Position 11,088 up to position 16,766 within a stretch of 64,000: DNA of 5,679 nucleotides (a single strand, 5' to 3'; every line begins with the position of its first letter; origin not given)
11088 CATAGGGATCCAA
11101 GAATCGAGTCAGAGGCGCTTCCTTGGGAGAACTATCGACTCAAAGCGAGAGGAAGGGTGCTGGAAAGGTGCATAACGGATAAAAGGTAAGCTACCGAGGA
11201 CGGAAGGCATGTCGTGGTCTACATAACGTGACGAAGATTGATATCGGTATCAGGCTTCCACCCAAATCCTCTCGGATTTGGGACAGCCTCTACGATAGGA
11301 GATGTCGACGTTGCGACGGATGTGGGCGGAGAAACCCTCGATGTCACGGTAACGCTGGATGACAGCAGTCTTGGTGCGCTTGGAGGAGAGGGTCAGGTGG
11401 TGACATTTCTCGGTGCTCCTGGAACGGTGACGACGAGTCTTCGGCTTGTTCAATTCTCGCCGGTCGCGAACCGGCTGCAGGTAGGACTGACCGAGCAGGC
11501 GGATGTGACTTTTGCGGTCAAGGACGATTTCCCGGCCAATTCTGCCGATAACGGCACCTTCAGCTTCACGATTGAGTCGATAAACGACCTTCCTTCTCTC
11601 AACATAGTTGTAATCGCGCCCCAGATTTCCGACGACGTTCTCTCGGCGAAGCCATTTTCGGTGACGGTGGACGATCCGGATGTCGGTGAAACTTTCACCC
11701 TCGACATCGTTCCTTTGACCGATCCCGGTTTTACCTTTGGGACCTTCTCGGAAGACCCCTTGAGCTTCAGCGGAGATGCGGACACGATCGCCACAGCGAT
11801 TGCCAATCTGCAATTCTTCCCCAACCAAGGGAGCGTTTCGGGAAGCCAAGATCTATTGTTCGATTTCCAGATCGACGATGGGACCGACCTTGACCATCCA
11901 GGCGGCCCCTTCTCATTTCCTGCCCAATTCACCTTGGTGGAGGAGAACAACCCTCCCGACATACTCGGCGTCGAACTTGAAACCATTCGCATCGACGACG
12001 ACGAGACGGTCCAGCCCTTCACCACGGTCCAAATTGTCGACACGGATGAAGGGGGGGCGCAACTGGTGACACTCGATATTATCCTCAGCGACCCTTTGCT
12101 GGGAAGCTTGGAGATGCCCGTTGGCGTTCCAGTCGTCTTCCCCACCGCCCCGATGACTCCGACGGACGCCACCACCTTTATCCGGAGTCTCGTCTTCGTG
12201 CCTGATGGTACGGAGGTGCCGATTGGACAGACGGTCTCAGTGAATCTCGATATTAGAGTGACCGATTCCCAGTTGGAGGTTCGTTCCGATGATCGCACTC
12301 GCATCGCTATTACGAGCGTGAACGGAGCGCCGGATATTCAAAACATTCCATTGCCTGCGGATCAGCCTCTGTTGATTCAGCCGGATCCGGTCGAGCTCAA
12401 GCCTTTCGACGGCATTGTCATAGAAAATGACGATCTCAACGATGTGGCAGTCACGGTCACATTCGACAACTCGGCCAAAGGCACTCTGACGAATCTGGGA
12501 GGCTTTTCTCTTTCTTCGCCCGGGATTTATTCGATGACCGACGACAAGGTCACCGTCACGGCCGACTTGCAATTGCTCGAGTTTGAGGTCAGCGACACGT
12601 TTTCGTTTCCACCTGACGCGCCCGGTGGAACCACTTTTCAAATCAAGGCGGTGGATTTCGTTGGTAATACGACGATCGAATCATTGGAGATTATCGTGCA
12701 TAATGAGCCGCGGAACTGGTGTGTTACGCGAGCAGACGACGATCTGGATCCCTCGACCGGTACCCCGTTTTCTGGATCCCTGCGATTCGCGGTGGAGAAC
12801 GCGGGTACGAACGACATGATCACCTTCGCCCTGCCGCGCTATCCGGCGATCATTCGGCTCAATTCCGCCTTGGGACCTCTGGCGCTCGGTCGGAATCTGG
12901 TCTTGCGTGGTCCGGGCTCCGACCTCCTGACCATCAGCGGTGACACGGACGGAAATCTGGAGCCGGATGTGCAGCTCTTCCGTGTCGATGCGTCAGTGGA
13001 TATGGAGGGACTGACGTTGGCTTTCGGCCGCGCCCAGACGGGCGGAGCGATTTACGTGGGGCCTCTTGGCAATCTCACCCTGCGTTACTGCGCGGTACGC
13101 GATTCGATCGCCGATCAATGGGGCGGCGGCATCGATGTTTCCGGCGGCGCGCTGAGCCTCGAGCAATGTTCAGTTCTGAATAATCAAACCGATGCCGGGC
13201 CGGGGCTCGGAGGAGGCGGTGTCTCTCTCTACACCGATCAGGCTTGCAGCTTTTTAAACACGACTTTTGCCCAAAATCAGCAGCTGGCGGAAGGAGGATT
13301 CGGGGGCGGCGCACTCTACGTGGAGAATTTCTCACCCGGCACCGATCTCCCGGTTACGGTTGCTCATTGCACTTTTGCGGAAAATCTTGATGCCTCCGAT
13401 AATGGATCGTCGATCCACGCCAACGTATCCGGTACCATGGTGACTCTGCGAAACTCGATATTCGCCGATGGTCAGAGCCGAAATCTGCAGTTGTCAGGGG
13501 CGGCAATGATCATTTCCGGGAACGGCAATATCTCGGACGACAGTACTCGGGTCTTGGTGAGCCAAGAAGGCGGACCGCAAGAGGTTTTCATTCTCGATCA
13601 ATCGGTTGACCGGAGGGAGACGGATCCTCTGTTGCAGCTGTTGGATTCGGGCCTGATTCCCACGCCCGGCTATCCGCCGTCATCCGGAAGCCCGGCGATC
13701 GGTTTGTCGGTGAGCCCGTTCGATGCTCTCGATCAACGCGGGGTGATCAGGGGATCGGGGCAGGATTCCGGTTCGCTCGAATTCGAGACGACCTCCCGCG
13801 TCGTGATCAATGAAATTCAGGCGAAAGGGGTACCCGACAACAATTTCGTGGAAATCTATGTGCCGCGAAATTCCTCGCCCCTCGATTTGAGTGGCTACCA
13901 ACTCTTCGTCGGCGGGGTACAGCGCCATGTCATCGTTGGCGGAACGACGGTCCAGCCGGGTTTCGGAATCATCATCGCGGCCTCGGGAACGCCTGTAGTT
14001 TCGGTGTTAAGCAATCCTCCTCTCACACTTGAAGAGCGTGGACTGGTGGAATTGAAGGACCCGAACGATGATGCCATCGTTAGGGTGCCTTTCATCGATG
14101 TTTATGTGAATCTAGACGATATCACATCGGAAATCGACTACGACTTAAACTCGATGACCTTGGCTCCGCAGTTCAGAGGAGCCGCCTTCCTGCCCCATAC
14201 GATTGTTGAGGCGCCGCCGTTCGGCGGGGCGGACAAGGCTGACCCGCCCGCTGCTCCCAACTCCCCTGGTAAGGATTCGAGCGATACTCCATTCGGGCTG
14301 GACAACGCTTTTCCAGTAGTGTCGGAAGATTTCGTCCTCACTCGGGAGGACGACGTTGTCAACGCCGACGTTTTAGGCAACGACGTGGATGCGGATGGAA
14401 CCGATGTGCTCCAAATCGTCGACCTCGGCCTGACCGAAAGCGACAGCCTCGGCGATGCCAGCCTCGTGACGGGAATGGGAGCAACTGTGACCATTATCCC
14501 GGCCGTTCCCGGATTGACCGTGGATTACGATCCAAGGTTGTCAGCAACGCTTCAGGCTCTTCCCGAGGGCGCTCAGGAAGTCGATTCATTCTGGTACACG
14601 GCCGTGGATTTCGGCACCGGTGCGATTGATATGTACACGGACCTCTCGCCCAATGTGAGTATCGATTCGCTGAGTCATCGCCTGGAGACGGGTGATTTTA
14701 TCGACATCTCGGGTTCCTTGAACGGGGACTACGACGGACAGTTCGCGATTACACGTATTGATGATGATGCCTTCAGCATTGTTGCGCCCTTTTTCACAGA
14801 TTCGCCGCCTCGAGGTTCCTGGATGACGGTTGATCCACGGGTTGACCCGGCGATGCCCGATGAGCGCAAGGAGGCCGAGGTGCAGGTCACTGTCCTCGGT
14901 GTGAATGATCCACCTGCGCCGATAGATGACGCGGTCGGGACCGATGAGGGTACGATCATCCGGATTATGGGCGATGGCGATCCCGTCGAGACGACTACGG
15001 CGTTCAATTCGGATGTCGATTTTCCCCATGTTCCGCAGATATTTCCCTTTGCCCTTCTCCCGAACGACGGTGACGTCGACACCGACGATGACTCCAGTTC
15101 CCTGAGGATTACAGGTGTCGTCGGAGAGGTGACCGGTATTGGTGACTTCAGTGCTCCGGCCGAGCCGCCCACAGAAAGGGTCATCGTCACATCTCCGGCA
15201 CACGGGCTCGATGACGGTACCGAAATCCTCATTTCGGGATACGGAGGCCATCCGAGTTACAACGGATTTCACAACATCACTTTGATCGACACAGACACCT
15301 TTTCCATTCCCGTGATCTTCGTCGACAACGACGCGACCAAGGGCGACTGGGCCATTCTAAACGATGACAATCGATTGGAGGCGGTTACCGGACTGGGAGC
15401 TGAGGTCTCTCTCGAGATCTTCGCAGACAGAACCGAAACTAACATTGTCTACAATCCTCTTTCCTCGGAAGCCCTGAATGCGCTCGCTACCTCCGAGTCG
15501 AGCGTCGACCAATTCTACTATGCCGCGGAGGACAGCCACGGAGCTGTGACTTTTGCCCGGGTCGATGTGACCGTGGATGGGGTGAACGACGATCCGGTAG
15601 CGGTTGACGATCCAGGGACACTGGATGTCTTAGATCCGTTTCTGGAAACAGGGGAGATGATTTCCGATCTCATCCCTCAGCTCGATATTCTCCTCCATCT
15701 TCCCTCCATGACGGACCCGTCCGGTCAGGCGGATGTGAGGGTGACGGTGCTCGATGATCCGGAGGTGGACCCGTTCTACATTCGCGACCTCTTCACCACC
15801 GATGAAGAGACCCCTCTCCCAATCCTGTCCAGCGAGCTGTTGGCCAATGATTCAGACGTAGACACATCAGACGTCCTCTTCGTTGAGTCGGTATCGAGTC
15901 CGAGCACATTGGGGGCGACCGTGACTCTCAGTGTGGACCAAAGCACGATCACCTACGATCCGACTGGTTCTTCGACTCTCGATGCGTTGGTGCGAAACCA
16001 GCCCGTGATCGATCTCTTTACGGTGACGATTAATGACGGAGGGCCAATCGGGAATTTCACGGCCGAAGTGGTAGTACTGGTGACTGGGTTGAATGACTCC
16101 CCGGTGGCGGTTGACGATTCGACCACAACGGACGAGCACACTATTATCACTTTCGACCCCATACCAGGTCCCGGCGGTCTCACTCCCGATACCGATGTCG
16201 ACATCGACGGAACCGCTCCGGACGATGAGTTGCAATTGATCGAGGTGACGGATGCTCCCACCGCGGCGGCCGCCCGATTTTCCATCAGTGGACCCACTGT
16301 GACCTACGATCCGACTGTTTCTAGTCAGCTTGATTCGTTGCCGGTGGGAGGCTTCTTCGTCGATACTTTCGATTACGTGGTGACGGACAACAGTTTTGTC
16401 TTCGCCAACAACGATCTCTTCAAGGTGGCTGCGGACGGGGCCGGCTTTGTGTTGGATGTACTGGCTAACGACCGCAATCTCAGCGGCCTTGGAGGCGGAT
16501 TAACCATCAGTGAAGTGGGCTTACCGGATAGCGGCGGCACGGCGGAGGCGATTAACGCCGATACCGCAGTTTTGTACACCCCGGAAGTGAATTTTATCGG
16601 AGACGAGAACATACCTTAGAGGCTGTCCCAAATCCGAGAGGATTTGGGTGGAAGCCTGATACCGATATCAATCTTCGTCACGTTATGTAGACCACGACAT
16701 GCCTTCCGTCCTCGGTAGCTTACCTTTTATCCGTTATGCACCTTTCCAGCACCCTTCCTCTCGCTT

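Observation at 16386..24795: Nested architecture: arrays of 8 and 6 Ig modules inserted before the last strand of a host domain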

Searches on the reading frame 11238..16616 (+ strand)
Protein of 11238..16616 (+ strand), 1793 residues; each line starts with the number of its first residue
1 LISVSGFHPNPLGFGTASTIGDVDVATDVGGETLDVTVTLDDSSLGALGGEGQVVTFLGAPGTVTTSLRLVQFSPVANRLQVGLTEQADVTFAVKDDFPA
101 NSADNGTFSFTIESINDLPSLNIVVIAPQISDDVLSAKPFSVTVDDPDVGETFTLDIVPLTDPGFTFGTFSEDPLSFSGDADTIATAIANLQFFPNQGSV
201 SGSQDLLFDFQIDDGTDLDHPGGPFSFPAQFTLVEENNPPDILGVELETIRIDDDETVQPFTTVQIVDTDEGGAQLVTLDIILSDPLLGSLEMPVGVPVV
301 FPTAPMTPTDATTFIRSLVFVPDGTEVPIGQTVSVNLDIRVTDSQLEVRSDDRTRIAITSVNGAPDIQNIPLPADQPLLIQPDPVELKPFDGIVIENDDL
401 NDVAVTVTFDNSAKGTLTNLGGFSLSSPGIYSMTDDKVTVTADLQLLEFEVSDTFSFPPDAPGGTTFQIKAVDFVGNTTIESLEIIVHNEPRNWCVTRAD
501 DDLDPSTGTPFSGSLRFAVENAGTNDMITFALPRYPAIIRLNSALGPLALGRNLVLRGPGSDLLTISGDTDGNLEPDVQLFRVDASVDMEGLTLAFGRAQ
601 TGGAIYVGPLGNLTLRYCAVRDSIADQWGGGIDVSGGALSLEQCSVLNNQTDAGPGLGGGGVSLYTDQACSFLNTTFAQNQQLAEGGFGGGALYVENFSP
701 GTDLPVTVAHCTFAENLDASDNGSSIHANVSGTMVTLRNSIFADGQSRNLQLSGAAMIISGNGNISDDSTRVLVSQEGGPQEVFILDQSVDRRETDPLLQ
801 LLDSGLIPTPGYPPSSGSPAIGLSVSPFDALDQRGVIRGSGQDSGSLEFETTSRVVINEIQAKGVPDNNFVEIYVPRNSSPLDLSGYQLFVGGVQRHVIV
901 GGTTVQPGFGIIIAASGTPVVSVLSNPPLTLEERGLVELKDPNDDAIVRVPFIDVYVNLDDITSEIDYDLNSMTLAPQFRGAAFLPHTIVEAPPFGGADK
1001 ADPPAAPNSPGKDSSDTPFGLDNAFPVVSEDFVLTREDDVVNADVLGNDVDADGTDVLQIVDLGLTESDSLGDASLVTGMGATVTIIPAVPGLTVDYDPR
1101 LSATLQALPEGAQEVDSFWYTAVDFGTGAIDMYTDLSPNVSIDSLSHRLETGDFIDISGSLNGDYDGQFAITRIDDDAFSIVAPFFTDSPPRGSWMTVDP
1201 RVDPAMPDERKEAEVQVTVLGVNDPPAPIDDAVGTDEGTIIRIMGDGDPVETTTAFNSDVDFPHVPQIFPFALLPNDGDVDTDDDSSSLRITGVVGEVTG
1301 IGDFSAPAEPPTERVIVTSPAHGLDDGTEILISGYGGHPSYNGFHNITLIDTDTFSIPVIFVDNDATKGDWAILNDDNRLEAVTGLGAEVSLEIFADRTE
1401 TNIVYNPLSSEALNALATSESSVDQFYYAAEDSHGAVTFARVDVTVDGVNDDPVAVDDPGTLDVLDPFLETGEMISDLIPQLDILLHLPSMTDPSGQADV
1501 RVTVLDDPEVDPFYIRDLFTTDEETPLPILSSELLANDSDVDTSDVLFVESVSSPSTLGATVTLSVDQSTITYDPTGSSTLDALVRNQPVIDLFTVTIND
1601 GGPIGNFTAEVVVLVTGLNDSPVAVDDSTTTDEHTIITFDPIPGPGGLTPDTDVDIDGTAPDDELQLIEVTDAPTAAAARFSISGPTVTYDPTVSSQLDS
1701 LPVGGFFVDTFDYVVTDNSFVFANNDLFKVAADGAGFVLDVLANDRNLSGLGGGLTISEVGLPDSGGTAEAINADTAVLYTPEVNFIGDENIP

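Call 8: search_protein_families(library=pfam, proteins=[window:11238-16616:+], max_evalue=0.01)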
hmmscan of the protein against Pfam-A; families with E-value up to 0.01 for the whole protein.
window:11238-16616:+ (1793 aa): 5 families
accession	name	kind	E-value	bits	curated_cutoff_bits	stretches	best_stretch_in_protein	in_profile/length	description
PF17803.7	Cadherin_4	-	6.3e-16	59.1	25.1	4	1500-1573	3-71/71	Bacterial cadherin-like domain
PF17963.7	Big_9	-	1.5e-08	35.9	23.6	3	1515-1601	7-77/89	Bacterial Ig domain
PF00932.25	LTD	-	1.6e-06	28.9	34.3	1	851-918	4-72/109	Lamin Tail Domain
PF17892.7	Cadherin_5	-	2.1e-05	24.7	26.5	1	1517-1576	12-68/98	Cadherin-like domain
PF13229.12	Beta_helix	-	0.0001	22.4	25.9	1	602-757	23-142/158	Right handed beta helix region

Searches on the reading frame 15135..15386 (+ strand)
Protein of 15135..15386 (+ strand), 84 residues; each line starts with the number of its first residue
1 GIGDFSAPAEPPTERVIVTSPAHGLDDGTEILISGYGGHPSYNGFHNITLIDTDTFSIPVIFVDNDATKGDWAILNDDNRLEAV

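Call 44: search_protein_families(library=pfam, proteins=[window:15135-15386:+], max_evalue=1)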
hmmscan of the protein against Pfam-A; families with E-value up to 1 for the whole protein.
seq(84 aa): 1 family
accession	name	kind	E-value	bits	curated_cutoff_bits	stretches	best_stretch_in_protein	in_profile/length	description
PF16190.11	E1_FCCH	-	0.052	14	29.5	1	21-59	12-52/70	Ubiquitin-activating enzyme E1 FCCH domain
